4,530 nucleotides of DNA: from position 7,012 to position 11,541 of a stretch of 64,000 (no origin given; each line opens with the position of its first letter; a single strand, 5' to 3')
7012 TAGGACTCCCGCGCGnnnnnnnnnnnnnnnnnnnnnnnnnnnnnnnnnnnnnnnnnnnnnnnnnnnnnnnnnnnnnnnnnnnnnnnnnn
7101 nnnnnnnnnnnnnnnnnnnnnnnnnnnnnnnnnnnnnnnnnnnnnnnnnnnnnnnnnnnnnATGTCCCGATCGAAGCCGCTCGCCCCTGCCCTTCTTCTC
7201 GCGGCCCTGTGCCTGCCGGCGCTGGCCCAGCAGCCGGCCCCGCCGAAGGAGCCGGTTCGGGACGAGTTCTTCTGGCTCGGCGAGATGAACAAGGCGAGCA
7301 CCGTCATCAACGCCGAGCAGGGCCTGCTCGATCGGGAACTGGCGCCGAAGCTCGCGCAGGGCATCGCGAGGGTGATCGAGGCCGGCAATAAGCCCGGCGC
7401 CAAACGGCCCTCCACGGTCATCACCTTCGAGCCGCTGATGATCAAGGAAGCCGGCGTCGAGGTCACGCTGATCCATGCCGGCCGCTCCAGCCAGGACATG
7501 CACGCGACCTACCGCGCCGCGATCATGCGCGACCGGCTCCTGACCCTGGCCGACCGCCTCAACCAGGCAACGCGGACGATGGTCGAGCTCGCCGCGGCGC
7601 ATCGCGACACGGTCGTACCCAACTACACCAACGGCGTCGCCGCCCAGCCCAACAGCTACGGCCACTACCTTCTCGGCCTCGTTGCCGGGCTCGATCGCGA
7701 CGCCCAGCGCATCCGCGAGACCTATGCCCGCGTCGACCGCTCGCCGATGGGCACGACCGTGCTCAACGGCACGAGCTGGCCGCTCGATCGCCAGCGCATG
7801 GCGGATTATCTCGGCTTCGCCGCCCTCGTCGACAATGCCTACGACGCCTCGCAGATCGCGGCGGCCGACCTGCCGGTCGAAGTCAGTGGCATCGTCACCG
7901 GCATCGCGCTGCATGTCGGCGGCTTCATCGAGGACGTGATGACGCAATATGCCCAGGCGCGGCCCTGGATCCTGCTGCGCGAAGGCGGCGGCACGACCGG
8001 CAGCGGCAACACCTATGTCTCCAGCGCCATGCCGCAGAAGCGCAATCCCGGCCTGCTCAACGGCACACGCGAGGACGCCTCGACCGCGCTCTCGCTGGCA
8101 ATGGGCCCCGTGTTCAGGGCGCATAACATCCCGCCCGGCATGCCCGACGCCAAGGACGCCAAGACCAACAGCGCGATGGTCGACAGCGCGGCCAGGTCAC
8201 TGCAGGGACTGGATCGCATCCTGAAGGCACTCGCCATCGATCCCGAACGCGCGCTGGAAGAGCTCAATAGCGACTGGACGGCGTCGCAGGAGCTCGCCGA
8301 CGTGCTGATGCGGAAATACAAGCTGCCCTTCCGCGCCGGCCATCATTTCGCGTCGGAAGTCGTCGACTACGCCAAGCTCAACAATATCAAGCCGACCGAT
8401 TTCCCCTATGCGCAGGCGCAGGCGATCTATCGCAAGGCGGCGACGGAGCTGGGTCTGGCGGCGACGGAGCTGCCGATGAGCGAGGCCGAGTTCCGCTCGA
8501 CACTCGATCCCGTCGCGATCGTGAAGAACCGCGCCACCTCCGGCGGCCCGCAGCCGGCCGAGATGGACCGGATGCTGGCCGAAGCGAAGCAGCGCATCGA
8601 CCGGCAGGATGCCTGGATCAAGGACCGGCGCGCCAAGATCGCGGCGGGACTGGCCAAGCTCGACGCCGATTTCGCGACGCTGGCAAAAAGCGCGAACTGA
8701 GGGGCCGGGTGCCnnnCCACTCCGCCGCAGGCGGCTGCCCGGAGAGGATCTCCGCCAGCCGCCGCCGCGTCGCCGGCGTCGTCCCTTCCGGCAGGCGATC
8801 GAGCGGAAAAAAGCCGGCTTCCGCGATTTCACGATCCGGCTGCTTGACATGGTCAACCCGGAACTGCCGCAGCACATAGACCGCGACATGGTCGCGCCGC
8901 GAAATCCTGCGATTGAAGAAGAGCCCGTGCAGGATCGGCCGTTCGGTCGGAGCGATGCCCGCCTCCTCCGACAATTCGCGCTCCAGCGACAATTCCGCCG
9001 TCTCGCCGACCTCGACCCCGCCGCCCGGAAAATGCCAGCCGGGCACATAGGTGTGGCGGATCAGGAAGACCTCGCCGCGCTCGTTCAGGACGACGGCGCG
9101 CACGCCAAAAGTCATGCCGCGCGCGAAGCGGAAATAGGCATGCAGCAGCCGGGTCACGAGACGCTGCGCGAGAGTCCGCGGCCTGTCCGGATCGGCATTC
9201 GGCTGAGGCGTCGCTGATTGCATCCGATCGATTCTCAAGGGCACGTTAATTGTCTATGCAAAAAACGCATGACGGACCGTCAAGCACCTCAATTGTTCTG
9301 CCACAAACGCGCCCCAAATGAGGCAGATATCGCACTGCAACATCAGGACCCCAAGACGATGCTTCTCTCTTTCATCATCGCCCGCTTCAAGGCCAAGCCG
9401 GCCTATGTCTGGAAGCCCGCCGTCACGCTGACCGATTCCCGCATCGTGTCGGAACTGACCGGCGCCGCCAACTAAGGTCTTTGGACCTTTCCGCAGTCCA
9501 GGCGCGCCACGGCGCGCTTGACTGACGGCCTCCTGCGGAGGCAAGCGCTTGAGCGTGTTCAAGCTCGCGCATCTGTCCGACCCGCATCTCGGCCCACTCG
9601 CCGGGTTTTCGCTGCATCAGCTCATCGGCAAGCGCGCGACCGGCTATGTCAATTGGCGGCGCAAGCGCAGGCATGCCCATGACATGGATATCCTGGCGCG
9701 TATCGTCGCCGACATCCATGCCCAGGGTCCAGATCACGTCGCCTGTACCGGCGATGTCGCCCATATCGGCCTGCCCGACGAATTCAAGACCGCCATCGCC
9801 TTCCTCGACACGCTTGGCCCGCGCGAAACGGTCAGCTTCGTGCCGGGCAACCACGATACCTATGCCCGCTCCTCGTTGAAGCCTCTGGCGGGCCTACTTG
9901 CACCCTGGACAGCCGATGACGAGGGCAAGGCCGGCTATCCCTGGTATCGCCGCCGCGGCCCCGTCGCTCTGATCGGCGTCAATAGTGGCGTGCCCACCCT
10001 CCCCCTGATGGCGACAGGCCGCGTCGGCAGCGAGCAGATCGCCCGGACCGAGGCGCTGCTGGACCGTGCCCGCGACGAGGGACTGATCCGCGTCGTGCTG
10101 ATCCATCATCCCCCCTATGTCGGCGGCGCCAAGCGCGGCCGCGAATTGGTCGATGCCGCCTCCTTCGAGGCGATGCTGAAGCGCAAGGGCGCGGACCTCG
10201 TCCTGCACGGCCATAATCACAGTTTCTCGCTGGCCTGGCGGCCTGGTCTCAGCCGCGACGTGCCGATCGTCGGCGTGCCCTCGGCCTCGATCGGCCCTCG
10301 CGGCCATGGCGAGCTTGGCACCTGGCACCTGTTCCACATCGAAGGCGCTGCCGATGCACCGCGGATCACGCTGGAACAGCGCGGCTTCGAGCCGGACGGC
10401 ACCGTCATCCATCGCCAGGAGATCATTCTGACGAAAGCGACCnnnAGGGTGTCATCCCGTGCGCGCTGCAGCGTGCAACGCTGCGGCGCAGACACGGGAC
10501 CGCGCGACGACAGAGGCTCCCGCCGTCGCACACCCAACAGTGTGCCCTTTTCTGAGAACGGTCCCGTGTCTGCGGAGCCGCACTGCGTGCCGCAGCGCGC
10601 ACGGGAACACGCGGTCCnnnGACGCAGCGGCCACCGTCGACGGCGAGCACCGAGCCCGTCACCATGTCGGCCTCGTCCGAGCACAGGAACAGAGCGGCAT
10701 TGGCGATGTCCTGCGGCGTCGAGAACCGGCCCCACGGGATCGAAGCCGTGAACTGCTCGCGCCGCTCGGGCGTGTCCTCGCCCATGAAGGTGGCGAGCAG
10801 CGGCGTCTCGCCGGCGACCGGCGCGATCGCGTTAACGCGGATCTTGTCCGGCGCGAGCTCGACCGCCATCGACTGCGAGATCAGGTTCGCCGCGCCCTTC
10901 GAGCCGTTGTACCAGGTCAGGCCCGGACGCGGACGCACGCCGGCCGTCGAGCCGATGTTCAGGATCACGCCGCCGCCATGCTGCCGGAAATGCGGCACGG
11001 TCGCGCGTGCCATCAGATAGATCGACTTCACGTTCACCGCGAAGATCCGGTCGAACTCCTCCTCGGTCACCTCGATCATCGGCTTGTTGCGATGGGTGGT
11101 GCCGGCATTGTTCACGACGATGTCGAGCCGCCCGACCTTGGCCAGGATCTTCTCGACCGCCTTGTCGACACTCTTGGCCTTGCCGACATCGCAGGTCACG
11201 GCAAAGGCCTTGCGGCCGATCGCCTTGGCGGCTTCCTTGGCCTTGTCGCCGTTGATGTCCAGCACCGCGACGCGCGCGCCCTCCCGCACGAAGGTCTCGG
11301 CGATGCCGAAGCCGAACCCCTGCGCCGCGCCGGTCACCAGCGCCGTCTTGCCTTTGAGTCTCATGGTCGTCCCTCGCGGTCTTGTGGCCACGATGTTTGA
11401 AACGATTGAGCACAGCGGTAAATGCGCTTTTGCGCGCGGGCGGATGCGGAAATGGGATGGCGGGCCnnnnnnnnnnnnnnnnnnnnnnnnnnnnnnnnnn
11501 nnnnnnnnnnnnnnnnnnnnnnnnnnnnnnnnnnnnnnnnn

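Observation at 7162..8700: Exported argininosuccinate-lyase-fold enzyme with the catalytic His replaced by Asn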

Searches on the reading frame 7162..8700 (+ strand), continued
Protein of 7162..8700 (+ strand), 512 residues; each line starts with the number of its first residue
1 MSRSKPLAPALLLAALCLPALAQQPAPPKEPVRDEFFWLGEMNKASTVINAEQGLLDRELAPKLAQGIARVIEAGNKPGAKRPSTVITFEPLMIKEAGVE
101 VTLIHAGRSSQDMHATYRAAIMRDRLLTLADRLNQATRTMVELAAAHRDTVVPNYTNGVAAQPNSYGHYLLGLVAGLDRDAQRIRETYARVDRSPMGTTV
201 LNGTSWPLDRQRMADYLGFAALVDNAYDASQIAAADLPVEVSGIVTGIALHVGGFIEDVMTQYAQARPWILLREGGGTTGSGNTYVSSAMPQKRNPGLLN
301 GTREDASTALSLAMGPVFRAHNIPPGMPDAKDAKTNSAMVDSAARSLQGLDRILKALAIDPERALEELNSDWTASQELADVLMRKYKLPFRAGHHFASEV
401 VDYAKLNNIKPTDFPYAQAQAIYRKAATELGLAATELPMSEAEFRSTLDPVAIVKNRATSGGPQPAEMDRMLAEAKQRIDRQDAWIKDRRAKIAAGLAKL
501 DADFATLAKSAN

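Call 68: search_solved_structures(query=window:7252-8697:+, max_evalue=1e-20, show_alignments=5)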
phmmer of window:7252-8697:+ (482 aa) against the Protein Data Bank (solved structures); distinct sequences matched with E-value up to 1e-20: 18.
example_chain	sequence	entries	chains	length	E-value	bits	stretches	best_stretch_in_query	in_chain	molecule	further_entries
6rx8_A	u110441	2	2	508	5.3e-37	131.1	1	10-464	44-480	Argininosuccinate lyase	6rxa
6g3d_A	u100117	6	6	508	8.1e-37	130.4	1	10-464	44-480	Argininosuccinate lyase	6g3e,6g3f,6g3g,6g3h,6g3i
1tj7_A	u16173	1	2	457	8.7e-29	104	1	63-391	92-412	Argininosuccinate lyase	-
2e9f_A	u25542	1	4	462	8.1e-27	97.5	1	23-372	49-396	Argininosuccinate lyase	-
1u15_A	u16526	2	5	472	1.5e-26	96.6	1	24-380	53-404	Delta crystallin I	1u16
1hy1_A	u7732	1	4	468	1.6e-26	96.5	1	23-379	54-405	DELTA CRYSTALLIN II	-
1auw_A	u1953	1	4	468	2.2e-26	96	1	23-379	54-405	DELTA 2 CRYSTALLIN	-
1k7w_A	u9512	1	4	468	3.8e-26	95.3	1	23-379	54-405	delta 2 crystallin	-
1dcn_A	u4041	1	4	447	4.5e-26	95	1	23-381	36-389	DELTA 2 CRYSTALLIN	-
1hy0_A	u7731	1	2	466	6e-26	94.6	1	24-380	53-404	DELTA CRYSTALLIN I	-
1tju_A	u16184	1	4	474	6.1e-26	94.6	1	23-379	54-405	Delta crystallin II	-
1xwo_A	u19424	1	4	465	9.2e-26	94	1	24-380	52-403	Delta crystallin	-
1tjv_A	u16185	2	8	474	1.2e-25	93.7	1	23-379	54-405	Delta crystallin II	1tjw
1aos_A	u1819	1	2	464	3.2e-25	92.2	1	24-380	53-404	ARGININOSUCCINATE LYASE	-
1k62_A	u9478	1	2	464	1.1e-24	90.4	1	24-380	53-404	Argininosuccinate Lyase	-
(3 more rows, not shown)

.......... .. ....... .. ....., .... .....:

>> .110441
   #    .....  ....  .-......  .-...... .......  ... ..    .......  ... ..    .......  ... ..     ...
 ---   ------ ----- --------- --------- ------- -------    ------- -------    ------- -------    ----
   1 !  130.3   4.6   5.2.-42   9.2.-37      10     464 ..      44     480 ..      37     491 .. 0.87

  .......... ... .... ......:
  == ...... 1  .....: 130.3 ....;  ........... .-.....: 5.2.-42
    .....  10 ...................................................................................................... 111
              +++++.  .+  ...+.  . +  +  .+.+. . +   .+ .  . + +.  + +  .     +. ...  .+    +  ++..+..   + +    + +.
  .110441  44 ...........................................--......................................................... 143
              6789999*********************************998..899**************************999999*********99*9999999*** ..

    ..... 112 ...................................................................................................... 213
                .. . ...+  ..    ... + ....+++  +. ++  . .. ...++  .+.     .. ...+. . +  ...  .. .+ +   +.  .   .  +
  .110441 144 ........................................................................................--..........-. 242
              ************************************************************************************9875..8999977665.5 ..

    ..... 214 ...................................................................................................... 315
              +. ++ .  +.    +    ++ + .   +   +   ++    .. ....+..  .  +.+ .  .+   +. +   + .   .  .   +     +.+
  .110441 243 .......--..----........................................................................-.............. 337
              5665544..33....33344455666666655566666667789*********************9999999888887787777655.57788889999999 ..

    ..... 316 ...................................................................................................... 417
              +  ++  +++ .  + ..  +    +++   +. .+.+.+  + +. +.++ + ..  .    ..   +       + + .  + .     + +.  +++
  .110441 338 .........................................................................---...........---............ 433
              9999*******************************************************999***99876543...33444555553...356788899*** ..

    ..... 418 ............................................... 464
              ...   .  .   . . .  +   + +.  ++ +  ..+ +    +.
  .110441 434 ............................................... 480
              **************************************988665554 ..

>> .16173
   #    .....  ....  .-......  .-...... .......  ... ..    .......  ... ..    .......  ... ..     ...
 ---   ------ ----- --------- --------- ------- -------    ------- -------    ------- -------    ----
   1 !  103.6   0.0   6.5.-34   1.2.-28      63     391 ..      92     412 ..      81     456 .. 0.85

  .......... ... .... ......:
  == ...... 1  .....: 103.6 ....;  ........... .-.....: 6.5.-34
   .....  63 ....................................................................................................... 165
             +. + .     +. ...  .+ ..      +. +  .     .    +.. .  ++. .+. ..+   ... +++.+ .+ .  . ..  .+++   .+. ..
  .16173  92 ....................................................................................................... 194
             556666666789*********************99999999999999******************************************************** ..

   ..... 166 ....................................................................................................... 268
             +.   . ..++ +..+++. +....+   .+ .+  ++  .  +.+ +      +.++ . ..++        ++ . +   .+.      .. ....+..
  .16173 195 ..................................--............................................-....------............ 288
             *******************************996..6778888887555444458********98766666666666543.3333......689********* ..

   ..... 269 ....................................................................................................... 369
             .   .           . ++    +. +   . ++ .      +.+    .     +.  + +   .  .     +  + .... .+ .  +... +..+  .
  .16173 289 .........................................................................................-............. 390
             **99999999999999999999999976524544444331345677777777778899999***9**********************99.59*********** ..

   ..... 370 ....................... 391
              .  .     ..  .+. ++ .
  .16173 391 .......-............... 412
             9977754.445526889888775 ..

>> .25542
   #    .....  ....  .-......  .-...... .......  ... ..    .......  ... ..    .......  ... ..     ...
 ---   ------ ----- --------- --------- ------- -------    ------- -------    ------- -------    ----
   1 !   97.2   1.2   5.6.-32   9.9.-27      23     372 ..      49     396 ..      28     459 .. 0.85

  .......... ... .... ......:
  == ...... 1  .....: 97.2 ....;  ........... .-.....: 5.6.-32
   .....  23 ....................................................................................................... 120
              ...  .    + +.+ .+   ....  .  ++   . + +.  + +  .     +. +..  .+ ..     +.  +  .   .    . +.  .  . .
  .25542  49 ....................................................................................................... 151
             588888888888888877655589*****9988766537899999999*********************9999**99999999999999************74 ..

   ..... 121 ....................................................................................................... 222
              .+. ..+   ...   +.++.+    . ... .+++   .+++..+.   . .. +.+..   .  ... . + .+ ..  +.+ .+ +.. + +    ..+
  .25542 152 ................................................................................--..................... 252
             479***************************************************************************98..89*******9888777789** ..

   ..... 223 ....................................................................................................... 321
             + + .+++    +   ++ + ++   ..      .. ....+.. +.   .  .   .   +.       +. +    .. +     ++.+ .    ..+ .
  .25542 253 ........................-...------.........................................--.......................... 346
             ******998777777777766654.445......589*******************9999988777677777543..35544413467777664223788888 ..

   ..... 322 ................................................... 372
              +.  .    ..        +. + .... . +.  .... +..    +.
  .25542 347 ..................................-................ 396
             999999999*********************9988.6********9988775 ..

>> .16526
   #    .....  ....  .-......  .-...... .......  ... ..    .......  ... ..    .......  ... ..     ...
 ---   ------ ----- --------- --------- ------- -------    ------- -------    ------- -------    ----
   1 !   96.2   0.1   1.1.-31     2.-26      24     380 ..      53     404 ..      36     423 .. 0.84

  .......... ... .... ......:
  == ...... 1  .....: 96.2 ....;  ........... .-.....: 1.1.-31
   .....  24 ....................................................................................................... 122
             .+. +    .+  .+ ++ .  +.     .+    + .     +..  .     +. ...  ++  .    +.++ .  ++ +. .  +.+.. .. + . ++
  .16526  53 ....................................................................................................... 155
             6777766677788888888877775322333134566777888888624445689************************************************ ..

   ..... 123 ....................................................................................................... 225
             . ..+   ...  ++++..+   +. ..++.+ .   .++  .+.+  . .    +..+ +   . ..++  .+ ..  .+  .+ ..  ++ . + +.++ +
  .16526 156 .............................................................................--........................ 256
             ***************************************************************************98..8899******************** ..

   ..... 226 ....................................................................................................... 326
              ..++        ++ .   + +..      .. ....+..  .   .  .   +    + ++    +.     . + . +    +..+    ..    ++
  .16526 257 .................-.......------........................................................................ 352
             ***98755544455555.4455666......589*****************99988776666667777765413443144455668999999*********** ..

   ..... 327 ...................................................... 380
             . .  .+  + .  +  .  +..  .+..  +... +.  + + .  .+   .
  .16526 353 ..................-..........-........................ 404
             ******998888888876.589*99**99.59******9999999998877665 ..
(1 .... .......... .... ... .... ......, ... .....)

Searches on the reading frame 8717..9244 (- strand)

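Call 67: search_protein_families(library=pfam, proteins=[window:8717-9244:-], max_evalue=0.00001)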
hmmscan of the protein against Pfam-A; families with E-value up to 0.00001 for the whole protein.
window:8717-9244:- (176 aa): 1 family
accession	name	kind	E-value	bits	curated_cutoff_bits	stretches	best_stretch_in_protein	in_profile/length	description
PF00293.34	NUDIX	-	2e-19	70.4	21.1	1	47-158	5-126/134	NUDIX domain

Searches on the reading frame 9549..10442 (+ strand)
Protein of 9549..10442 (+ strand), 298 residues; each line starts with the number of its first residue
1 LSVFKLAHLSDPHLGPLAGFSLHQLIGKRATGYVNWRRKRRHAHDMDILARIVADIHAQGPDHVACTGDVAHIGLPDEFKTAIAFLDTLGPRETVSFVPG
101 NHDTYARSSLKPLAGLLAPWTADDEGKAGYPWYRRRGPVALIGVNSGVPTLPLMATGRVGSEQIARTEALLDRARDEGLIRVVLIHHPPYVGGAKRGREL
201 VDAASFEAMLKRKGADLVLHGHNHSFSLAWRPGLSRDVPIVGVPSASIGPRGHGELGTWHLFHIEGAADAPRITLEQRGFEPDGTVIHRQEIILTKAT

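Call 67: search_protein_families(library=pfam, proteins=[window:9549-10442:+], max_evalue=0.00001)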
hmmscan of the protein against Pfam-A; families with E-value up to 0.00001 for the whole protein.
window:9549-10442:+ (298 aa): 2 families
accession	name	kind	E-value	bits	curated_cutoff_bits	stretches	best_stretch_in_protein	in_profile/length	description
PF00149.33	Metallophos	-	7.6e-17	62.8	21.5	1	5-225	2-190/191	Calcineurin-like phosphoesterase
PF12850.12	Metallophos_2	-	1.5e-07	32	27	1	44-233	10-126/154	Calcineurin-like phosphoesterase superfamily domain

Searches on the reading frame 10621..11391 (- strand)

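Call 67: search_protein_families(library=pfam, proteins=[window:10621-11391:-], max_evalue=0.00001)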
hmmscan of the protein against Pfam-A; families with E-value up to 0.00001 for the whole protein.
window:10621-11391:- (257 aa): 4 families
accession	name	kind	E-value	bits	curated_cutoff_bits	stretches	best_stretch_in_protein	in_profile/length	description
PF13561.12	adh_short_C2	-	1e-66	225.4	27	1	21-254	1-234/236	Enoyl-(Acyl carrier protein) reductase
PF00106.31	adh_short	-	6.8e-55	186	26.6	1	15-200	1-188/195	short chain dehydrogenase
PF23441.1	SDR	-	9.3e-13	48.6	27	1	12-254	5-254/258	SDR-like rossmann domain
PF08659.16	KR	-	5.7e-10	39.8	22.6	1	16-162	2-150/180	KR domain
